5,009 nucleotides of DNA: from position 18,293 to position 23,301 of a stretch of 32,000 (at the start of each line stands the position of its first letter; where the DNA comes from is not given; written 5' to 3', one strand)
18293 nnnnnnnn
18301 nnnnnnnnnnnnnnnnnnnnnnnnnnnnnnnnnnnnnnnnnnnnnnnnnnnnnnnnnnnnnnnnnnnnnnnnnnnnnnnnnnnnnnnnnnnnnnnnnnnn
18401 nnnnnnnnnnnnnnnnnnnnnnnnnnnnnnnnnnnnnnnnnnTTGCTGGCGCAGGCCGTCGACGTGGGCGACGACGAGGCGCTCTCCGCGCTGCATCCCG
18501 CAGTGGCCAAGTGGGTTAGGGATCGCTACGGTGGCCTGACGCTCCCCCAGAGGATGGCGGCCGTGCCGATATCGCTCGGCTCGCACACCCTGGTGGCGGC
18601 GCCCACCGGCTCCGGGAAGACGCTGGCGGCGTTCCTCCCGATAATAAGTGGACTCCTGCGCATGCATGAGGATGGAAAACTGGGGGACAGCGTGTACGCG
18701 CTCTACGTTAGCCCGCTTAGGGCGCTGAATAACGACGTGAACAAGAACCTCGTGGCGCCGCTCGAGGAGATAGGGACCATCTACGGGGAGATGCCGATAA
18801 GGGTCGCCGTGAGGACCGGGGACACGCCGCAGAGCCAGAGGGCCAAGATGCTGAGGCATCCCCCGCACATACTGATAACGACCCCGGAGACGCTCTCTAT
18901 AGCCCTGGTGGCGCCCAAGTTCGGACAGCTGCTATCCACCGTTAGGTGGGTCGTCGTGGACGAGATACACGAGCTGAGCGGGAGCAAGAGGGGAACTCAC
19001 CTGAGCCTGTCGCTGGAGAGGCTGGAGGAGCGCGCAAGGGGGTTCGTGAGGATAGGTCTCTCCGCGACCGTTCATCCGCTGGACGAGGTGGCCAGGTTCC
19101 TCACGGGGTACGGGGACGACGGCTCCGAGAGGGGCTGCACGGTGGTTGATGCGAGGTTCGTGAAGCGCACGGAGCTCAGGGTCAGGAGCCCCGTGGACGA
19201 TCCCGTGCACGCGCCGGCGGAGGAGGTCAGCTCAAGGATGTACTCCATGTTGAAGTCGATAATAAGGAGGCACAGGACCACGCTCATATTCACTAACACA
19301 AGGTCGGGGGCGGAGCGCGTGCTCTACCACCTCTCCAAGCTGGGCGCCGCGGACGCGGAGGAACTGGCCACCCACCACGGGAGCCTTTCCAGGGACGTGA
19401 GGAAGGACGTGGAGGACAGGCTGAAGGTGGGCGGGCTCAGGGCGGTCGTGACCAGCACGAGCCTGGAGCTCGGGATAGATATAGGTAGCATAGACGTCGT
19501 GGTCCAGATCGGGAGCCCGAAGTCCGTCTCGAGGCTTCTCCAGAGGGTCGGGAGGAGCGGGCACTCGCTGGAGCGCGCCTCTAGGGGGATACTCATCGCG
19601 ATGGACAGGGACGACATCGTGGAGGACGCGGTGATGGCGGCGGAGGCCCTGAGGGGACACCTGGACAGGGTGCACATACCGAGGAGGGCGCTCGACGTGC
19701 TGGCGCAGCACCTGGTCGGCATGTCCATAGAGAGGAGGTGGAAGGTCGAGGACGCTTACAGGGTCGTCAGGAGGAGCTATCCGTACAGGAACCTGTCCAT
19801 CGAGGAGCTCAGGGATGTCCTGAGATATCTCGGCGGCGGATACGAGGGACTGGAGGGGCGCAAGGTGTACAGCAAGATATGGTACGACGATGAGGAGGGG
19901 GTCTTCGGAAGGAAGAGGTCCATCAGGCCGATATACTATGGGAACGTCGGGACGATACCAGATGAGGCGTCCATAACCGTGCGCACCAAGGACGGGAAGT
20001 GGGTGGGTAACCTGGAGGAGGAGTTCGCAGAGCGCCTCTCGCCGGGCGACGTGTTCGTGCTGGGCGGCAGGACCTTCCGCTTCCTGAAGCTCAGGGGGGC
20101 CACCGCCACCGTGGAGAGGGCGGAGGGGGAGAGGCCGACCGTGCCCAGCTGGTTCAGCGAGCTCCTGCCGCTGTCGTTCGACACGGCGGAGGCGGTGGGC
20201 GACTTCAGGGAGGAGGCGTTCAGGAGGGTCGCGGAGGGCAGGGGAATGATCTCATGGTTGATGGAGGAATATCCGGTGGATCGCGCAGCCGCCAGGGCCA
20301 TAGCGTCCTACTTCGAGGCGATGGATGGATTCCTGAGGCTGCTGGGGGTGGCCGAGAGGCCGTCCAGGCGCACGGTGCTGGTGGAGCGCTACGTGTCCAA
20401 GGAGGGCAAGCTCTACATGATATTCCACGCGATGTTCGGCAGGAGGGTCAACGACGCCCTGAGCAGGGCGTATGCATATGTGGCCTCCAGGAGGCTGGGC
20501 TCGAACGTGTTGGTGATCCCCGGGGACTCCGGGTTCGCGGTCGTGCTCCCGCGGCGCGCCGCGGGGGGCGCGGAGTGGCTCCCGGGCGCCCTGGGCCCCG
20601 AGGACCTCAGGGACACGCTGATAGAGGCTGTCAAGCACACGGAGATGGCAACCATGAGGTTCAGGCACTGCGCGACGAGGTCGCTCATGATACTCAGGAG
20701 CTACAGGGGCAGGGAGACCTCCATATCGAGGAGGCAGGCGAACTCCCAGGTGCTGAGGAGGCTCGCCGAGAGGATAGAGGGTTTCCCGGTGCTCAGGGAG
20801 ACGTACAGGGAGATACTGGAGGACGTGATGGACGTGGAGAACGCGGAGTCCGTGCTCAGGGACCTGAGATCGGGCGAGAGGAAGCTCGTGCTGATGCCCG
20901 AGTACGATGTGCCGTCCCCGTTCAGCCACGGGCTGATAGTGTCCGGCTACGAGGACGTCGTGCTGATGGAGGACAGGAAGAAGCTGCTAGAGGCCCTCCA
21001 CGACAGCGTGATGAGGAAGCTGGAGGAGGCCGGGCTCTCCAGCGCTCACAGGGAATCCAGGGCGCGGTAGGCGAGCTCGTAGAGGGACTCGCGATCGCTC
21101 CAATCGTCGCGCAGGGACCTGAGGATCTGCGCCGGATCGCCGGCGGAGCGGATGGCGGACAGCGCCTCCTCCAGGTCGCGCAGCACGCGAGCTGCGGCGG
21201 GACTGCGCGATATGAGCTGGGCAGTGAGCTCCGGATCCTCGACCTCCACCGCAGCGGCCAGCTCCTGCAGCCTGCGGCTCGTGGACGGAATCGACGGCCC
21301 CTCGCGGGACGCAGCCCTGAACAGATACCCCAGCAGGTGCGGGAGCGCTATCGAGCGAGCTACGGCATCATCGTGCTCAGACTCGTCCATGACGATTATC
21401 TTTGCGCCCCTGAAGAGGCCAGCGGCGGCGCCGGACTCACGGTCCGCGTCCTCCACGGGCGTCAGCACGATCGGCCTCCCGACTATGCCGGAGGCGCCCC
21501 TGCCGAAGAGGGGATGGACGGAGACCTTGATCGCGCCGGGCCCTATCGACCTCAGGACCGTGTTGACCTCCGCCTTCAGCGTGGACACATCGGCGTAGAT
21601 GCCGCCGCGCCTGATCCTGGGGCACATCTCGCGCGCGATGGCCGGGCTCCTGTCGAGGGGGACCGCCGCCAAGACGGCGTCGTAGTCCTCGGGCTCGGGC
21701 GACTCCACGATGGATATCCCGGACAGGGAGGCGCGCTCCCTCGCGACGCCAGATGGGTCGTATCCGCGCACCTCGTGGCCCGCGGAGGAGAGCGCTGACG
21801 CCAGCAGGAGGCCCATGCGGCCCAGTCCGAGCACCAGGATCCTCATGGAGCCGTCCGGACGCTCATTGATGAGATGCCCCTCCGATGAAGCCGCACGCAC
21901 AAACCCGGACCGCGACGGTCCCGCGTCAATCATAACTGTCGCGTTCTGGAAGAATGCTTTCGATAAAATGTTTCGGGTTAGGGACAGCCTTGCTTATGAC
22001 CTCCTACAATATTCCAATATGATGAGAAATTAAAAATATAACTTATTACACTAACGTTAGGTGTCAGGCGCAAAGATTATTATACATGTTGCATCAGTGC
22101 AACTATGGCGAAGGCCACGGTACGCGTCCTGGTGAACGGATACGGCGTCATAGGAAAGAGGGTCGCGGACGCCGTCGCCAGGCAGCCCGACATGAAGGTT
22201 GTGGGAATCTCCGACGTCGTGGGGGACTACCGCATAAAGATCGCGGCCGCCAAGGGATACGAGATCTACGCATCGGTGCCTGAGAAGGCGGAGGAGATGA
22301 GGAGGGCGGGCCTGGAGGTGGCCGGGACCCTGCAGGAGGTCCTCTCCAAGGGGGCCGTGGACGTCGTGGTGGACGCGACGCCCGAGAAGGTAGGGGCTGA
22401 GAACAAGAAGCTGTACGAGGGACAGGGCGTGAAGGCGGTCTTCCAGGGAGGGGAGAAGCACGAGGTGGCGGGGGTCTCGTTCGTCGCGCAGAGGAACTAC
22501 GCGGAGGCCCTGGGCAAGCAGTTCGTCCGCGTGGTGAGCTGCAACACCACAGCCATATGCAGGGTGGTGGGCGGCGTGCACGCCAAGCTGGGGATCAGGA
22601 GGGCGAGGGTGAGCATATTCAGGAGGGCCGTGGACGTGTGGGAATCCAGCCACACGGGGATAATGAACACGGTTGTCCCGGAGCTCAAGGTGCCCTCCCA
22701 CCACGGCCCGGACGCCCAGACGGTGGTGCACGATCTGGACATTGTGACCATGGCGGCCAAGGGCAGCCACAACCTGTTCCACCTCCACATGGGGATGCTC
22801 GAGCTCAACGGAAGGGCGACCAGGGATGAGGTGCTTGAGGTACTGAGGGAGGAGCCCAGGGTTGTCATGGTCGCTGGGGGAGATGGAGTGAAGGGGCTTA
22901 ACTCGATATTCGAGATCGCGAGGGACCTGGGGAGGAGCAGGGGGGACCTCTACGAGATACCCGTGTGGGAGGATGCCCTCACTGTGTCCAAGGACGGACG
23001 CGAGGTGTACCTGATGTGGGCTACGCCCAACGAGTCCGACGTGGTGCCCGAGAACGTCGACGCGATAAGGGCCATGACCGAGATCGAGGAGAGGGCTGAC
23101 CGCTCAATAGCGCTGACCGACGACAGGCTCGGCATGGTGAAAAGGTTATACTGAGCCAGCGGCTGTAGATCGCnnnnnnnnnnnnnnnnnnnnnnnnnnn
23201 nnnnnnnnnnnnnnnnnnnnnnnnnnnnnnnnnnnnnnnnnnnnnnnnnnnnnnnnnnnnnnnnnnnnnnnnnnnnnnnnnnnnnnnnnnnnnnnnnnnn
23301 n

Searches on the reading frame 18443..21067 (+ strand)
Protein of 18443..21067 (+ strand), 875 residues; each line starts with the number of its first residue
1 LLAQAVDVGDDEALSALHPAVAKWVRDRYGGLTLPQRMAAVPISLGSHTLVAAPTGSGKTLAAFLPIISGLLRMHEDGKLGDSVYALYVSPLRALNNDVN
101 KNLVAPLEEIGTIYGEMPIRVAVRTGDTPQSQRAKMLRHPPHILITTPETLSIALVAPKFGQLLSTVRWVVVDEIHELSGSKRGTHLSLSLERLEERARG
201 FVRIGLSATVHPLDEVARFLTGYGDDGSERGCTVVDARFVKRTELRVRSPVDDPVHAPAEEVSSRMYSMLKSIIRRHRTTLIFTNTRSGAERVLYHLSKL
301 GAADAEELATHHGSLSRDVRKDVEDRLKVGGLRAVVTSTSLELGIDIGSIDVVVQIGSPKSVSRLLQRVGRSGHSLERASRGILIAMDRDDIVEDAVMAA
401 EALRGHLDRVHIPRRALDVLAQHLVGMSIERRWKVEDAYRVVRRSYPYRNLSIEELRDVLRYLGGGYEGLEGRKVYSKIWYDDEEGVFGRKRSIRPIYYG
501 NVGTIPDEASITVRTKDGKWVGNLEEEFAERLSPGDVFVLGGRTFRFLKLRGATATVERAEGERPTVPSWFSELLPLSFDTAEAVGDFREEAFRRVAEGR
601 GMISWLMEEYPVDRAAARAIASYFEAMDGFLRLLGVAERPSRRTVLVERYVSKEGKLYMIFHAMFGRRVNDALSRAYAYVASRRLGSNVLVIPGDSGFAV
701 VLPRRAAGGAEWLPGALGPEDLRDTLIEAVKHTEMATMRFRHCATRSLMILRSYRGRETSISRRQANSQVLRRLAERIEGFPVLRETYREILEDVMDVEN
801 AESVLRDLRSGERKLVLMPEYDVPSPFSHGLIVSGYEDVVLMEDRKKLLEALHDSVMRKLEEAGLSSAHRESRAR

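Call 41: search_protein_families(library=pfam, proteins=[window:18443-21067:+], max_evalue=0.00001)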
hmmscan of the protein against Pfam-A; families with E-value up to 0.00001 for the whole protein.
window:18443-21067:+ (875 aa): 4 families
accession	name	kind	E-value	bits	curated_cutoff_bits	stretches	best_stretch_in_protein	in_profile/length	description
PF08494.16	DEAD_assoc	-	9.5e-54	182.6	23.5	1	640-828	2-191/191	DEAD/H associated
PF19306.5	WH_Lhr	-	2.4e-36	125.1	27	1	404-565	5-166/168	Large helicase-related protein, winged helix domain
PF00270.35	DEAD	-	1.3e-30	106.7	26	1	36-212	4-163/167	DEAD/DEAH box helicase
PF00271.37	Helicase_C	-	1.2e-16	61.4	23.5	1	268-373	4-107/110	Helicase conserved C-terminal domain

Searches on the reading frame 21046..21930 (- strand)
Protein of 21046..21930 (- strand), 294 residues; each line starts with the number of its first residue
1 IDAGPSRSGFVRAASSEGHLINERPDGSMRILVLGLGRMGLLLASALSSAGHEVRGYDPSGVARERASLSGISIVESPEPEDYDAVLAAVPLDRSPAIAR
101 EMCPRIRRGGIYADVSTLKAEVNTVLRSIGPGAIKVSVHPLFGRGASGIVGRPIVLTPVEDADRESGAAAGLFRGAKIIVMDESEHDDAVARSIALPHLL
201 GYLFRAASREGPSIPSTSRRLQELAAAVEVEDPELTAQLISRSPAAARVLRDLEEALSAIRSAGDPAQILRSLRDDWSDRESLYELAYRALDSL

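Call 41: search_protein_families(library=pfam, proteins=[window:21046-21930:-], max_evalue=0.00001)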
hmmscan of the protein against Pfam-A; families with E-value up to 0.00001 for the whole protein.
window:21046-21930:- (294 aa): 2 families
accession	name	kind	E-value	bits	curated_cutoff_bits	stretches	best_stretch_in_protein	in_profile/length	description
PF02153.23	PDH_N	-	8.6e-13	48.5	26.5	1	44-165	2-136/154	Prephenate dehydrogenase, nucleotide-binding domain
PF03446.21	NAD_binding_2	-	1.5e-07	32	21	1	31-123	2-100/161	NAD binding domain of 6-phosphogluconate dehydrogenase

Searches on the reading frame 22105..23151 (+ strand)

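Call 41: search_protein_families(library=pfam, proteins=[window:22105-23151:+], max_evalue=0.00001)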
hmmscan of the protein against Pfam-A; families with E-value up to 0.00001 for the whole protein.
window:22105-23151:+ (349 aa): 3 families
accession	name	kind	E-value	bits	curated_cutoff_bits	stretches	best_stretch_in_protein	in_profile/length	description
PF02800.25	Gp_dh_C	-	5.6e-08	32.9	24.4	1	151-304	1-155/158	Glyceraldehyde 3-phosphate dehydrogenase, C-terminal domain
PF00044.30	Gp_dh_N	-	3.4e-07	30.9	31.7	1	6-82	1-75/101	Glyceraldehyde 3-phosphate dehydrogenase, NAD binding domain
PF01113.26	DapB_N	-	4.9e-06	27.1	25.6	0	6-113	1-96/124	Dihydrodipicolinate reductase, N-terminus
